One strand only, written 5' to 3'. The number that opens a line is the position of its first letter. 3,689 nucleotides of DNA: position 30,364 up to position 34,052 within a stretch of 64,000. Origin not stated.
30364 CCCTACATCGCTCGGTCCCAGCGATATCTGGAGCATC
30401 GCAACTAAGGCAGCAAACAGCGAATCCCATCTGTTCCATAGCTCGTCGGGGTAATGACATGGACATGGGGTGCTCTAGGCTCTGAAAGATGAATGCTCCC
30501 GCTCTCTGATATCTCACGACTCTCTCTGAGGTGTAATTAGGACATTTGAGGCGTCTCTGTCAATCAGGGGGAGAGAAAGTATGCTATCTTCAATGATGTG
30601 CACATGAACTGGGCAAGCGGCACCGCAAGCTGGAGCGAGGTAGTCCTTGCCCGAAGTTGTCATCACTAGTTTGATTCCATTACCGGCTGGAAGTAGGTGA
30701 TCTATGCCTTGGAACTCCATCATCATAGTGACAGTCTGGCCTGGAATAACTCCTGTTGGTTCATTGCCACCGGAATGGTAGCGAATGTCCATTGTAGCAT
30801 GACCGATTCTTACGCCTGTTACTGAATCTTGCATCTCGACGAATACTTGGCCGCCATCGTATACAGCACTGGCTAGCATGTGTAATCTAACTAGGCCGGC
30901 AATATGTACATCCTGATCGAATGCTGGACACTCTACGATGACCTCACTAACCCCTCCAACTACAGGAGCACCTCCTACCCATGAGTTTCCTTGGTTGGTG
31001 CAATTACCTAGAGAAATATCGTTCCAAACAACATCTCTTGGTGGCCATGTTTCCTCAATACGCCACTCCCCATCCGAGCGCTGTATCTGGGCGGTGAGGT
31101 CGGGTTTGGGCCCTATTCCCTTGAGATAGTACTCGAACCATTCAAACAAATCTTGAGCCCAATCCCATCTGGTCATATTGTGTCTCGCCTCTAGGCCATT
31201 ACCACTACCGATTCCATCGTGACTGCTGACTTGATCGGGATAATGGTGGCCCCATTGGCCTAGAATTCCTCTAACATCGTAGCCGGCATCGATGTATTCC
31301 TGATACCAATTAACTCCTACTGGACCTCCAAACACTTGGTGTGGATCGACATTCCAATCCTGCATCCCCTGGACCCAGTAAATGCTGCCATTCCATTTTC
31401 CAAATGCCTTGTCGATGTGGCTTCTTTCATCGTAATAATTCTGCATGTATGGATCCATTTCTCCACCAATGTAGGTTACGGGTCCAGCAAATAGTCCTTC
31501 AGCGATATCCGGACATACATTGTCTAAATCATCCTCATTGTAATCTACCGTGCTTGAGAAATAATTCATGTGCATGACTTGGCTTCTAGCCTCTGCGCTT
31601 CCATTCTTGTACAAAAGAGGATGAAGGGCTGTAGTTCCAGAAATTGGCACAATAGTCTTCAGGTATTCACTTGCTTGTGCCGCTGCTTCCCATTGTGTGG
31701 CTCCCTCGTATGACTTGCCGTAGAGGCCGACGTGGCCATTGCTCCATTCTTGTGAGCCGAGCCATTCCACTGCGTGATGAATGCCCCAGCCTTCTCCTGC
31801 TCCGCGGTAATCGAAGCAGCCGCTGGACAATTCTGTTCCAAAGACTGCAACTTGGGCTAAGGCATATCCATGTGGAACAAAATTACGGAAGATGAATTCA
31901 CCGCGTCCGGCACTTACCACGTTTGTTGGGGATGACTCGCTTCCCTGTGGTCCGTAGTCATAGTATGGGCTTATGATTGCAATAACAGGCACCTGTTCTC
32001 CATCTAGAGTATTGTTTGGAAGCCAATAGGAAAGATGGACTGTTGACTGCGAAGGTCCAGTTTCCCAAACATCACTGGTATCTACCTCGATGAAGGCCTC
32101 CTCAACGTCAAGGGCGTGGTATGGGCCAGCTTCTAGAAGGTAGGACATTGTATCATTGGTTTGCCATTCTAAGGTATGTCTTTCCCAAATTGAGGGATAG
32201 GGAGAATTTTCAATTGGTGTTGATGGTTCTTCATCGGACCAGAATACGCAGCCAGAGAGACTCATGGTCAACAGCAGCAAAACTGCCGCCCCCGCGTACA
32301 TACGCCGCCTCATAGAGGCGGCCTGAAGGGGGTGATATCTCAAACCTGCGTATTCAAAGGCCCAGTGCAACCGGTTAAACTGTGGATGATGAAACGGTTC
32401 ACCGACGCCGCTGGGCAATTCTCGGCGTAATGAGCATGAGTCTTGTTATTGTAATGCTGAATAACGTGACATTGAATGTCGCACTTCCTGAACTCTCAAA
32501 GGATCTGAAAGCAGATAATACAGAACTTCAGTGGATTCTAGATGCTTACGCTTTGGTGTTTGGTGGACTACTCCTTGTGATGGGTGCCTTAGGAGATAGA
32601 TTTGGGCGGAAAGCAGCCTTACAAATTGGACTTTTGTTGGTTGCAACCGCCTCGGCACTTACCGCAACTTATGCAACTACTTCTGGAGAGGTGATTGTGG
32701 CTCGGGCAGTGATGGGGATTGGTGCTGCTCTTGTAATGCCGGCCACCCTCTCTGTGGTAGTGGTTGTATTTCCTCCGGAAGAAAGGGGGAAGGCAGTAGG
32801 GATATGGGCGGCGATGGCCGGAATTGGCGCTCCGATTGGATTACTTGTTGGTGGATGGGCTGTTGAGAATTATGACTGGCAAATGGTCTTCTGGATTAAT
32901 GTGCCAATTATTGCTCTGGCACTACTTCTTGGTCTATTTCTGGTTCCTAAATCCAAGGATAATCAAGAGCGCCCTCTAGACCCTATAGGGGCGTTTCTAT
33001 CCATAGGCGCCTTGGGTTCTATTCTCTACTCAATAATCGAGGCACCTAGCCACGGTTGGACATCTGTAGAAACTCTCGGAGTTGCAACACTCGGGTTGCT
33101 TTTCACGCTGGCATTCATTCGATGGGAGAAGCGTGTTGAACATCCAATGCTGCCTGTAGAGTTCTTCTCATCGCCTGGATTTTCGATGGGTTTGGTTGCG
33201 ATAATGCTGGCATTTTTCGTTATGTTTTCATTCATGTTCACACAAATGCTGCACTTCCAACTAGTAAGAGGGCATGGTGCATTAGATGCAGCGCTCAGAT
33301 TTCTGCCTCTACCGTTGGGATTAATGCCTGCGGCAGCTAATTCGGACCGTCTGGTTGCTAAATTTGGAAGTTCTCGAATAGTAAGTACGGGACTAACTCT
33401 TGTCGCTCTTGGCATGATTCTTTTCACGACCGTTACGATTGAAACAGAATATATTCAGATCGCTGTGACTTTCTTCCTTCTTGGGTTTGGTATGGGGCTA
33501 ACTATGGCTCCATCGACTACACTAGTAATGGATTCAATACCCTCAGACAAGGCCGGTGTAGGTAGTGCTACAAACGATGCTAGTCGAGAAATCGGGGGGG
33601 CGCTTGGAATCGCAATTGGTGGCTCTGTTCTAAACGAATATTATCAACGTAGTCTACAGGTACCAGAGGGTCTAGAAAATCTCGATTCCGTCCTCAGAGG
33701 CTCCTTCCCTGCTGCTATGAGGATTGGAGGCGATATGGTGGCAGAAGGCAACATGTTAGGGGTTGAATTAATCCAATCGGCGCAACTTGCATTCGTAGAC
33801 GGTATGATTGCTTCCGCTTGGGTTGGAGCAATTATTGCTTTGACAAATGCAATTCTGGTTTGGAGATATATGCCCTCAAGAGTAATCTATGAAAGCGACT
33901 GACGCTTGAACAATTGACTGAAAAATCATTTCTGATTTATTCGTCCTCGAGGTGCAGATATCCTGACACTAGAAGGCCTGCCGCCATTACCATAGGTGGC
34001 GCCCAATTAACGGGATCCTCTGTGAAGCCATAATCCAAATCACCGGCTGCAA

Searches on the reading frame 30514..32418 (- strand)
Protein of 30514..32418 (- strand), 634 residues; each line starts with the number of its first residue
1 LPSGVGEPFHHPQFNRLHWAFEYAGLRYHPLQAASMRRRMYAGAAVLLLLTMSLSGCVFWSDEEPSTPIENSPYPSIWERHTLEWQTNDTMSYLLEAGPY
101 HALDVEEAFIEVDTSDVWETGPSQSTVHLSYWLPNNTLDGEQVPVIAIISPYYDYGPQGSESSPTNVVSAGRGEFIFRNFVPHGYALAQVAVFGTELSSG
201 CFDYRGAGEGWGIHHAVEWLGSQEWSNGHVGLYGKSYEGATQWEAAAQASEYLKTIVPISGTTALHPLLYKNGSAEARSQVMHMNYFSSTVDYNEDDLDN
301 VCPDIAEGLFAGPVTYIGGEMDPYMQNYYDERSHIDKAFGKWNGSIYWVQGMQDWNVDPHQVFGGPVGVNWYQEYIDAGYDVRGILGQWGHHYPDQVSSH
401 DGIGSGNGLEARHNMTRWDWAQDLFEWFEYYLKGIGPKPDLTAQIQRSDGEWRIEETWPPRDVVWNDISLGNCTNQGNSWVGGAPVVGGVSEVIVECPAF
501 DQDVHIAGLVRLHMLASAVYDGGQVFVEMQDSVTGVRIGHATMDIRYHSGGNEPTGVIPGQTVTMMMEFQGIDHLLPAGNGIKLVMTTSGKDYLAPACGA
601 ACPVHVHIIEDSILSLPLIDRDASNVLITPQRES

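Call 19: search_protein_families(library=pfam, proteins=[window:30514-32418:-], max_evalue=0.00001)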
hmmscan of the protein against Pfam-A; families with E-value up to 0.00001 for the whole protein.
window:30514-32418:- (634 aa): 2 families
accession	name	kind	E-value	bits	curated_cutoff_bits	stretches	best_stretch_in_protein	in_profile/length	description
PF02129.25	Peptidase_S15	-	2.8e-33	116.2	23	1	127-393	5-262/262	X-Pro dipeptidyl-peptidase (S15 family)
PF08530.16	PepX_C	-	1.2e-09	38.8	22.5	1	493-594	80-184/217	X-Pro dipeptidyl-peptidase C-terminal non-catalytic domain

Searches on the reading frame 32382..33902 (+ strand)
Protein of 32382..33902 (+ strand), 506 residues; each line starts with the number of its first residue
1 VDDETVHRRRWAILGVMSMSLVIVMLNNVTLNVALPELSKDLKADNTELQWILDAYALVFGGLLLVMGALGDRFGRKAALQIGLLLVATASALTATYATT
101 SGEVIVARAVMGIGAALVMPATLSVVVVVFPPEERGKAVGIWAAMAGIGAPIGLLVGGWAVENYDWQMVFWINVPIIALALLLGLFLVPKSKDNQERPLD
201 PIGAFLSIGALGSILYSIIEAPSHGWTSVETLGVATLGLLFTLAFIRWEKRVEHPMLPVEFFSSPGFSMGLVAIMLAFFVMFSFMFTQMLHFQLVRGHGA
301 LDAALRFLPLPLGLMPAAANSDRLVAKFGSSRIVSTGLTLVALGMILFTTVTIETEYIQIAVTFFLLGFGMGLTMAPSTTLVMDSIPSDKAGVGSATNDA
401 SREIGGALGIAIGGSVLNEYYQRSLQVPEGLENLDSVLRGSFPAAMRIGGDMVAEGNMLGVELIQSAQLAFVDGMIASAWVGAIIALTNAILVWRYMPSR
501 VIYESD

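Call 19: search_protein_families(library=pfam, proteins=[window:32382-33902:+], max_evalue=0.00001)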
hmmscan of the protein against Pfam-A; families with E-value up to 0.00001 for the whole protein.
window:32382-33902:+ (506 aa): 2 families
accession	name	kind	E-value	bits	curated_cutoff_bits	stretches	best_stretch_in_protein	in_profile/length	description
PF07690.21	MFS_1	-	6e-58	196.8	33.4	1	19-409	3-346/347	Major Facilitator Superfamily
PF00083.30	Sugar_tr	-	7.3e-10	38.7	22.3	1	24-192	23-195/452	Sugar (and other) transporter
